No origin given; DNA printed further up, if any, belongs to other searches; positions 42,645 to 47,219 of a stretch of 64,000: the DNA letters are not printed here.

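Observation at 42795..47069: Giant single-chain double-activase fused to a dehydratase-like acceptor, function unknown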

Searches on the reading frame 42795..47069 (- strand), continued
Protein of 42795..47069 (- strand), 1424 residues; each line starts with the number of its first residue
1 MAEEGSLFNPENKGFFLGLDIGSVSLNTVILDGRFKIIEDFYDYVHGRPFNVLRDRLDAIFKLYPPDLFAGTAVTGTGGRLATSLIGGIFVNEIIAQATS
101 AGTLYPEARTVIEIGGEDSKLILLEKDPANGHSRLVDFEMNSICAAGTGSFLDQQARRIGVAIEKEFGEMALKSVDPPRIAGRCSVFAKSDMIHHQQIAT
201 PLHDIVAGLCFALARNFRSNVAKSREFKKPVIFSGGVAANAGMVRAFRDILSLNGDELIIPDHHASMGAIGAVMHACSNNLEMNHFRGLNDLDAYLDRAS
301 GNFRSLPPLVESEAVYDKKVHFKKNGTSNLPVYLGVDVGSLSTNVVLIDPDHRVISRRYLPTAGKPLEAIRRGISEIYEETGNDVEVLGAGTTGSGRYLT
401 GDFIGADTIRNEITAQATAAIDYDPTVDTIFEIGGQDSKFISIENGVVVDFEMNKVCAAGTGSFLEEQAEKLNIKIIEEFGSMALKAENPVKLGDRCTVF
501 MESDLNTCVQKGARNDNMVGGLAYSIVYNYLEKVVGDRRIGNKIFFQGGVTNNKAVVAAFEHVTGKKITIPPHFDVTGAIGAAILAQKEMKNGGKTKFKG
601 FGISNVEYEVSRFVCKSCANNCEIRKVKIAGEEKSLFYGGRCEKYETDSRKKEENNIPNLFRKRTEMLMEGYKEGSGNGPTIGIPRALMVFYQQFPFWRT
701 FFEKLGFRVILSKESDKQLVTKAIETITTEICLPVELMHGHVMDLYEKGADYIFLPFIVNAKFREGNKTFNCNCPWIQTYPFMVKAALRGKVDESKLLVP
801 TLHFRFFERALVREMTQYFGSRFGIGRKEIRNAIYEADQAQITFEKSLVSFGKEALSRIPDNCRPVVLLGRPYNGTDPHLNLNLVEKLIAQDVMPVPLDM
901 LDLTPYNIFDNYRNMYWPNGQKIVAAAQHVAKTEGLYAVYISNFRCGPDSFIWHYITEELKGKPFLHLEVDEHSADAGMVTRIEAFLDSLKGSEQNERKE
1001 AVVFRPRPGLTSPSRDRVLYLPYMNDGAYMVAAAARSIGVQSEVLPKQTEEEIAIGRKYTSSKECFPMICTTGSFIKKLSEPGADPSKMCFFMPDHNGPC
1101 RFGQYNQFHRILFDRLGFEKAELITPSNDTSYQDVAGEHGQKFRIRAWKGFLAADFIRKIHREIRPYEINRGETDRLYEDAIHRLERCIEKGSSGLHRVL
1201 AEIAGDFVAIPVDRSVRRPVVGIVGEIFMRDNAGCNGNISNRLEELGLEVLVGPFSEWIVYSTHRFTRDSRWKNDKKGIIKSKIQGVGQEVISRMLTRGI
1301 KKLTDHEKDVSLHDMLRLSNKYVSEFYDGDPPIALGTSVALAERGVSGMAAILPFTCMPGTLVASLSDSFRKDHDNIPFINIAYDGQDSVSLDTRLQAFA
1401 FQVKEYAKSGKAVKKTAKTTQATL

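Call 10: find_homologous_proteins(query=window:42795-47069:-, max_evalue=1e-10)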
Query window:42795-47069:- (1424 aa): 8000 proteins with E <= 1e-10 among 8000 candidates; the best 120 are listed.
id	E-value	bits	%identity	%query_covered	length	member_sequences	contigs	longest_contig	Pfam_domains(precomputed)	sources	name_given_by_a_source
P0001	0.0e+0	3120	94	99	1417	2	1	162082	PF01869.27,PF06050.20,PF09989.16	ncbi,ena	-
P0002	0.0e+0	3108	93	100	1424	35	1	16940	PF01869.27,PF06050.20,PF09989.16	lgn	-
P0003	0.0e+0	3092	93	100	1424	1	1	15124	PF01869.27,PF06050.20,PF09989.16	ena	-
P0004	0.0e+0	2933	88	100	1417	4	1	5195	PF01869.27,PF06050.20,PF09989.16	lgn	-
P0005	0.0e+0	2898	86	99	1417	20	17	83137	PF01869.27,PF06050.20,PF09989.16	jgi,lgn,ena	-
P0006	0.0e+0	2749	82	98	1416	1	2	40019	PF01869.27,PF06050.20,PF09989.16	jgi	-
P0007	0.0e+0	2745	81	99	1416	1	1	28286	PF01869.27,PF02782.23,PF09989.16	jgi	jgi:predicted CoA-substrate-specific enzyme activase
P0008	0.0e+0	2745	82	99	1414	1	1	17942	PF01869.27,PF09989.16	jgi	jgi:predicted CoA-substrate-specific enzyme activase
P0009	0.0e+0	2745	82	98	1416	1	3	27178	PF01869.27,PF06050.20,PF09989.16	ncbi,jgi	jgi:predicted CoA-substrate-specific enzyme activase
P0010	0.0e+0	2745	82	98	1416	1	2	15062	PF01869.27,PF06050.20,PF09989.16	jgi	jgi:predicted CoA-substrate-specific enzyme activase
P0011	0.0e+0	2745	81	99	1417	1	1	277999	PF01869.27,PF06050.20,PF09989.16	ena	-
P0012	0.0e+0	2743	81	99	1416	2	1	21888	PF01869.27,PF06050.20,PF09989.16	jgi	jgi:predicted CoA-substrate-specific enzyme activase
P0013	0.0e+0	2742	81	99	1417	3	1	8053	PF01869.27,PF09989.16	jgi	jgi:predicted CoA-substrate-specific enzyme activase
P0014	0.0e+0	2740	81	99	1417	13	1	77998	PF01869.27,PF06050.20,PF09989.16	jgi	-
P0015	0.0e+0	2737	81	99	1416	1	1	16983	PF01869.27,PF02782.23,PF09989.16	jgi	-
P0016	0.0e+0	2734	81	99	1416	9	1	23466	PF01869.27,PF06050.20,PF09989.16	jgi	jgi:predicted CoA-substrate-specific enzyme activase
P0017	0.0e+0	2733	81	99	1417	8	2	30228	PF01869.27,PF06050.20,PF09989.16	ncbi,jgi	jgi:predicted CoA-substrate-specific enzyme activase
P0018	0.0e+0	2728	81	99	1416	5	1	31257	PF01869.27,PF06050.20,PF09989.16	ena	-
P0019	0.0e+0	2722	81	99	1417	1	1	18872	PF01869.27,PF06050.20,PF09989.16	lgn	-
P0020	0.0e+0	2722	81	98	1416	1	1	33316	PF01869.27,PF06050.20,PF02782.23,PF09989.16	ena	-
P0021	0.0e+0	2722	81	98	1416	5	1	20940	PF01869.27,PF06050.20,PF02782.23,PF09989.16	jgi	-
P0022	0.0e+0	2721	81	99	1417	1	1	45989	PF01869.27,PF06050.20,PF09989.16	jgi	jgi:predicted CoA-substrate-specific enzyme activase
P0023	0.0e+0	2721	81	99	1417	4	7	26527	PF01869.27,PF09989.16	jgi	jgi:predicted CoA-substrate-specific enzyme activase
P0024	0.0e+0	2719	81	99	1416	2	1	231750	PF01869.27,PF06050.20,PF09989.16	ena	-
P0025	0.0e+0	2716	80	99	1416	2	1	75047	PF01869.27,PF06050.20,PF09989.16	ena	-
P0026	0.0e+0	2715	81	99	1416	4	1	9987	PF01869.27,PF06050.20,PF09989.16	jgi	jgi:predicted CoA-substrate-specific enzyme activase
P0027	0.0e+0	2708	80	99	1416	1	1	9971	PF01869.27,PF06050.20,PF09989.16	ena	-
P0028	0.0e+0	2706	80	99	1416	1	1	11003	PF01869.27,PF06050.20,PF09989.16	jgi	-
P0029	0.0e+0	2703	80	99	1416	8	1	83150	PF01869.27,PF06050.20,PF09989.16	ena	-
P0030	0.0e+0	2703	81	98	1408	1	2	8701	PF01869.27,PF09989.16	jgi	-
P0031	0.0e+0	2702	81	98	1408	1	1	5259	PF01869.27,PF09989.16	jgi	-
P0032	0.0e+0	2697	80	99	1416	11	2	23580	PF01869.27,PF06050.20,PF09989.16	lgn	-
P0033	0.0e+0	2696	80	99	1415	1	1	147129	PF01869.27,PF06050.20,PF09989.16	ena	-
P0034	0.0e+0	2695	80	99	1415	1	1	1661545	PF01869.27,PF06050.20,PF02782.23,PF09989.16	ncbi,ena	-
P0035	0.0e+0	2695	80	99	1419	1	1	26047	PF01869.27,PF06050.20,PF02782.23,PF09989.16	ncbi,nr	ncbi:MAG: acyl-CoA dehydratase activase [Bacteroidota bacterium]|nr:acyl-CoA dehydratase activase [B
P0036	0.0e+0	2690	81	99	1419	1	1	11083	PF01869.27,PF06050.20,PF09989.16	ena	-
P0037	0.0e+0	2685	81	98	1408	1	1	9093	PF01869.27,PF09989.16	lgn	-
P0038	0.0e+0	2675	81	98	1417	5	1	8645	PF01869.27,PF06050.20,PF02782.23,PF09989.16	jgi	jgi:predicted CoA-substrate-specific enzyme activase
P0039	0.0e+0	2672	80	99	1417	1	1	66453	PF01869.27,PF06050.20,PF02782.23,PF09989.16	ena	-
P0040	0.0e+0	2664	81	98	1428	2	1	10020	PF01869.27,PF06050.20,PF09989.16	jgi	jgi:predicted CoA-substrate-specific enzyme activase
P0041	0.0e+0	2663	80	98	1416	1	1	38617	PF01869.27,PF06050.20,PF02782.23,PF09989.16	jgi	jgi:predicted CoA-substrate-specific enzyme activase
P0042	0.0e+0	2658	80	98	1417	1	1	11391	PF01869.27,PF06050.20,PF02782.23,PF09989.16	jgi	jgi:predicted CoA-substrate-specific enzyme activase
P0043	0.0e+0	2655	79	98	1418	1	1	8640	PF01869.27,PF06050.20,PF02782.23,PF09989.16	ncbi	-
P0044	0.0e+0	2655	79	99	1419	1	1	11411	PF01869.27,PF06050.20,PF02782.23,PF09989.16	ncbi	-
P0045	0.0e+0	2655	79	99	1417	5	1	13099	PF01869.27,PF06050.20,PF02782.23,PF09989.16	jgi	jgi:predicted CoA-substrate-specific enzyme activase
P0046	0.0e+0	2653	81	98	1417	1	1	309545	PF01869.27,PF06050.20,PF02782.23,PF09989.16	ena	-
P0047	0.0e+0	2653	80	98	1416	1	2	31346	PF01869.27,PF06050.20,PF02782.23,PF09989.16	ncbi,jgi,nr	ncbi:MAG: acyl-CoA dehydratase activase [Bacteroidales bacterium]|jgi:predicted CoA-substrate-specif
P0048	0.0e+0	2652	79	98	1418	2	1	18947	PF01869.27,PF06050.20,PF09989.16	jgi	jgi:predicted CoA-substrate-specific enzyme activase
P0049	0.0e+0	2651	80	99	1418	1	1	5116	PF01869.27,PF06050.20,PF02782.23,PF09989.16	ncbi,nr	ncbi:MAG: hypothetical protein QG611_2 [Bacteroidota bacterium]|nr:hypothetical protein [Bacteroidot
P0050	0.0e+0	2651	79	99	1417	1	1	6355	PF01869.27,PF06050.20,PF02782.23,PF09989.16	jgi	jgi:predicted CoA-substrate-specific enzyme activase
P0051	0.0e+0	2650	79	98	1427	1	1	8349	PF01869.27,PF06050.20,PF09989.16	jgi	jgi:predicted CoA-substrate-specific enzyme activase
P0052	0.0e+0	2650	79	98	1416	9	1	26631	PF01869.27,PF06050.20,PF02782.23,PF09989.16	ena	-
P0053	0.0e+0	2649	79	99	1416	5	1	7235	PF01869.27,PF06050.20,PF02782.23,PF09989.16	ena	-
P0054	0.0e+0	2649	79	98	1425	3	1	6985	PF01869.27,PF06050.20,PF02782.23,PF09989.16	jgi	jgi:predicted CoA-substrate-specific enzyme activase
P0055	0.0e+0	2648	80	98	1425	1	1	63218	PF01869.27,PF06050.20,PF02782.23,PF09989.16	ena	-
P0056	0.0e+0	2647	79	98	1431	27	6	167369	PF01869.27,PF06050.20,PF02782.23,PF09989.16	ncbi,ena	-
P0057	0.0e+0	2646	80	99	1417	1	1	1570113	PF01869.27,PF06050.20,PF09989.16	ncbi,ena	-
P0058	0.0e+0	2646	79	98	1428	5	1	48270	PF01869.27,PF06050.20,PF02782.23,PF09989.16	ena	-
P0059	0.0e+0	2645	79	98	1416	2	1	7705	PF01869.27,PF06050.20,PF02782.23,PF09989.16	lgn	-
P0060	0.0e+0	2643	80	98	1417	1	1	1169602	PF01869.27,PF06050.20,PF02782.23,PF09989.16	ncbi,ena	-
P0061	0.0e+0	2643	80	98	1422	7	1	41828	PF01869.27,PF06050.20,PF09989.16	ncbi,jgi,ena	ncbi:MAG: acyl-CoA dehydratase activase [Bacteroidales bacterium]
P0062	0.0e+0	2640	79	99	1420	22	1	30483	PF01869.27,PF09989.16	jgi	-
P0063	0.0e+0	2639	78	99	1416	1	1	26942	PF01869.27,PF06050.20,PF09989.16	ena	-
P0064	0.0e+0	2639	79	98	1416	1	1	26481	PF01869.27,PF02782.23,PF09989.16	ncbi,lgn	-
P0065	0.0e+0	2639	79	98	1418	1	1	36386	PF01869.27,PF06050.20,PF09989.16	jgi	jgi:predicted CoA-substrate-specific enzyme activase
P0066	0.0e+0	2638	79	99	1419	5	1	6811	PF01869.27,PF06050.20,PF02782.23,PF09989.16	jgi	-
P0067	0.0e+0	2638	78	99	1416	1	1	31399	PF01869.27,PF06050.20,PF09989.16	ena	-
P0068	0.0e+0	2638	79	98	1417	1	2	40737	PF01869.27,PF06050.20,PF09989.16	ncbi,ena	ncbi:MAG: acyl-CoA dehydratase activase [Bacteroidota bacterium]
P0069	0.0e+0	2637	79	98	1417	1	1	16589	PF01869.27,PF06050.20,PF02782.23,PF09989.16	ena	-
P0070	0.0e+0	2637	78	100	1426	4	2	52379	PF01869.27,PF06050.20,PF09989.16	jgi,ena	jgi:predicted CoA-substrate-specific enzyme activase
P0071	0.0e+0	2636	79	98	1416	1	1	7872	PF01869.27,PF06050.20,PF09989.16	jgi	jgi:predicted CoA-substrate-specific enzyme activase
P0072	0.0e+0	2635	78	98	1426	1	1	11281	PF01869.27,PF06050.20,PF09989.16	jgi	jgi:predicted CoA-substrate-specific enzyme activase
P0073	0.0e+0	2634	79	99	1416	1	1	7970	PF01869.27,PF06050.20,PF09989.16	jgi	jgi:predicted CoA-substrate-specific enzyme activase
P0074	0.0e+0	2633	79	98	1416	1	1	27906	PF01869.27,PF06050.20,PF09989.16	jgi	jgi:predicted CoA-substrate-specific enzyme activase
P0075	0.0e+0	2632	79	98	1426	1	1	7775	PF01869.27,PF06050.20,PF09989.16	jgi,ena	-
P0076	0.0e+0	2632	78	99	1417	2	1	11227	PF01869.27,PF06050.20,PF09989.16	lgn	-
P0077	0.0e+0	2631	79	98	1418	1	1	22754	PF01869.27,PF06050.20,PF09989.16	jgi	jgi:predicted CoA-substrate-specific enzyme activase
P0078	0.0e+0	2628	78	99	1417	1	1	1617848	PF01869.27,PF06050.20,PF02782.23,PF09989.16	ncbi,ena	-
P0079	0.0e+0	2627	78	100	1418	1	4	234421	PF01869.27,PF06050.20,PF02782.23,PF09989.16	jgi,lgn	jgi:predicted CoA-substrate-specific enzyme activase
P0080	0.0e+0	2627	79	98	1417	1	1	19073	PF01869.27,PF09989.16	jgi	-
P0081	0.0e+0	2626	78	100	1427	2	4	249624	PF01869.27,PF06050.20,PF09989.16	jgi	jgi:predicted CoA-substrate-specific enzyme activase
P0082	0.0e+0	2626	79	99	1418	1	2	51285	PF01869.27,PF06050.20,PF09989.16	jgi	jgi:predicted CoA-substrate-specific enzyme activase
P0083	0.0e+0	2626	78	99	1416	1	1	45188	PF01869.27,PF06050.20,PF09989.16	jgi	jgi:predicted CoA-substrate-specific enzyme activase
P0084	0.0e+0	2626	79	98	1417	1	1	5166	PF01869.27,PF06050.20,PF09989.16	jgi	jgi:predicted CoA-substrate-specific enzyme activase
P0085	0.0e+0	2625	78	99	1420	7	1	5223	PF01869.27,PF06050.20,PF02782.23,PF09989.16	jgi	-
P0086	0.0e+0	2623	79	99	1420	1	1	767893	PF01869.27,PF06050.20,PF09989.16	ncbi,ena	-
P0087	0.0e+0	2623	78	100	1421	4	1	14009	PF01869.27,PF02782.23,PF09989.16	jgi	-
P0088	0.0e+0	2623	78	98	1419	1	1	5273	PF01869.27,PF06050.20,PF09989.16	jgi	jgi:predicted CoA-substrate-specific enzyme activase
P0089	0.0e+0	2623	79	98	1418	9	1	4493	PF01869.27,PF06050.20,PF09989.16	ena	-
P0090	0.0e+0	2621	80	97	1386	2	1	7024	PF01869.27,PF06050.20,PF02782.23,PF09989.16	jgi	jgi:predicted CoA-substrate-specific enzyme activase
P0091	0.0e+0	2621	79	98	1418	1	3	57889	PF01869.27,PF06050.20,PF02782.23,PF09989.16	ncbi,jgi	jgi:predicted CoA-substrate-specific enzyme activase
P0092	0.0e+0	2620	78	99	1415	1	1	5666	PF01869.27,PF06050.20,PF09989.16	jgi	jgi:predicted CoA-substrate-specific enzyme activase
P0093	0.0e+0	2620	78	99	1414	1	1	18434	PF01869.27,PF02782.23,PF09989.16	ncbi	ncbi:MAG: acyl-CoA dehydratase activase [Bacteroidales bacterium]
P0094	0.0e+0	2620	78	99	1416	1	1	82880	PF01869.27,PF06050.20,PF09989.16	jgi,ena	-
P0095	0.0e+0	2618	78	99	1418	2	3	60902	PF01869.27,PF06050.20,PF09989.16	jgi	jgi:predicted CoA-substrate-specific enzyme activase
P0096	0.0e+0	2617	79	98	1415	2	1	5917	PF01869.27,PF06050.20,PF02782.23,PF09989.16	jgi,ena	-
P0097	0.0e+0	2616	78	99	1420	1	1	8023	PF01869.27,PF06050.20,PF09989.16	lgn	-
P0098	0.0e+0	2615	79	98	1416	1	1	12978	PF01869.27,PF06050.20,PF09989.16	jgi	jgi:predicted CoA-substrate-specific enzyme activase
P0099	0.0e+0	2614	79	98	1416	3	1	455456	PF01869.27,PF06050.20,PF09989.16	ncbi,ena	-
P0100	0.0e+0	2612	78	98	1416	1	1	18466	PF01869.27,PF06050.20,PF09989.16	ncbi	-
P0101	0.0e+0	2612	78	99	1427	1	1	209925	PF01869.27,PF06050.20,PF09989.16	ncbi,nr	ncbi:MAG: acyl-CoA dehydratase activase [Bacteroidales bacterium]|nr:acyl-CoA dehydratase activase [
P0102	0.0e+0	2612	78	99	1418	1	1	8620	PF01869.27,PF06050.20,PF09989.16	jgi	-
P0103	0.0e+0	2612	79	98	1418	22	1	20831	PF01869.27,PF06050.20,PF09989.16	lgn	-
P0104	0.0e+0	2611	78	98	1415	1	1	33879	PF01869.27,PF06050.20,PF09989.16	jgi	jgi:predicted CoA-substrate-specific enzyme activase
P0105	0.0e+0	2611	77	99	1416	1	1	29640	PF01869.27,PF06050.20,PF02782.23,PF09989.16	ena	-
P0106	0.0e+0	2610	78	98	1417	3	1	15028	PF01869.27,PF06050.20,PF09989.16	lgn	-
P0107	0.0e+0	2610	77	99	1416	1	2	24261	PF01869.27,PF06050.20,PF02782.23,PF09989.16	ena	-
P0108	0.0e+0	2610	78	98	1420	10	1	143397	PF01869.27,PF06050.20,PF09989.16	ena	-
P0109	0.0e+0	2609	79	98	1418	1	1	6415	PF01869.27,PF06050.20,PF09989.16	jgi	jgi:predicted CoA-substrate-specific enzyme activase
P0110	0.0e+0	2608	77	99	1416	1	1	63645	PF01869.27,PF06050.20,PF02782.23,PF09989.16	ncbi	ncbi:MAG: acyl-CoA dehydratase activase [Bacteroidales bacterium]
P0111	0.0e+0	2608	78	98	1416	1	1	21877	PF01869.27,PF06050.20,PF09989.16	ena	-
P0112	0.0e+0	2608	78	98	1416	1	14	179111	PF01869.27,PF02782.23,PF09989.16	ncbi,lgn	-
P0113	0.0e+0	2608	78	99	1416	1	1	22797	PF01869.27,PF06050.20,PF09989.16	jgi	jgi:predicted CoA-substrate-specific enzyme activase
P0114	0.0e+0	2608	78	99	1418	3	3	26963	PF01869.27,PF02782.23,PF09989.16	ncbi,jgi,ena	-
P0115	0.0e+0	2607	78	99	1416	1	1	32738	PF01869.27,PF06050.20,PF09989.16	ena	-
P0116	0.0e+0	2606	78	99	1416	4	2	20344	PF01869.27,PF06050.20,PF02782.23,PF09989.16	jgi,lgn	-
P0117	0.0e+0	2606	78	98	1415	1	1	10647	PF01869.27,PF06050.20,PF09989.16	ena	-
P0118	0.0e+0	2605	78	98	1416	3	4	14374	PF01869.27,PF06050.20,PF09989.16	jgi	jgi:predicted CoA-substrate-specific enzyme activase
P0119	0.0e+0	2605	77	100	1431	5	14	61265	PF01869.27,PF06050.20,PF09989.16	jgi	jgi:predicted CoA-substrate-specific enzyme activase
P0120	0.0e+0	2604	78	98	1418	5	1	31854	PF01869.27,PF06050.20,PF09989.16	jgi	jgi:predicted CoA-substrate-specific enzyme activase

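Call 37: find_encoding_contigs(protein=P0001, flank=6000, max_places=2)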
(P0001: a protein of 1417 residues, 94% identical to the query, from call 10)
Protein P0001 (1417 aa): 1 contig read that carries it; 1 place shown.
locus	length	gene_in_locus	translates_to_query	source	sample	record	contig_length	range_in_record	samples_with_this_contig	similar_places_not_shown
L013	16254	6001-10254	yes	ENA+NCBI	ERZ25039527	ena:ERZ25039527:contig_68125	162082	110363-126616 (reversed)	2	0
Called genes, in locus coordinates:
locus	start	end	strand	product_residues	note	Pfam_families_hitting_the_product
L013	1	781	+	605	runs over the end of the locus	PF00682:HMGL-like, PF02436:PYC_OADA, PF00364:Biotin_lipoyl (weak)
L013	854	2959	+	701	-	PF01432:Peptidase_M3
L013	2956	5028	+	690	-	PF00512:HisKA (weak), PF02518:HATPase_c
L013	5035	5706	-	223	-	PF00027:cNMP_binding, PF13545:HTH_Crp_2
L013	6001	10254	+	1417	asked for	PF01869:BcrAD_BadFG, PF09989:DUF2229, PF06050:HGD-D (faint)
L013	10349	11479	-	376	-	PF00389:2-Hacid_dh, PF02826:2-Hacid_dh_C, PF11890:DUF3410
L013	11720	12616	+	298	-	-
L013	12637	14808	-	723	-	PF10459:Peptidase_S46, PF13365:Trypsin_2 (faint)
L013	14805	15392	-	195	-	PF02545:Maf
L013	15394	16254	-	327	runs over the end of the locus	PF01040:UbiA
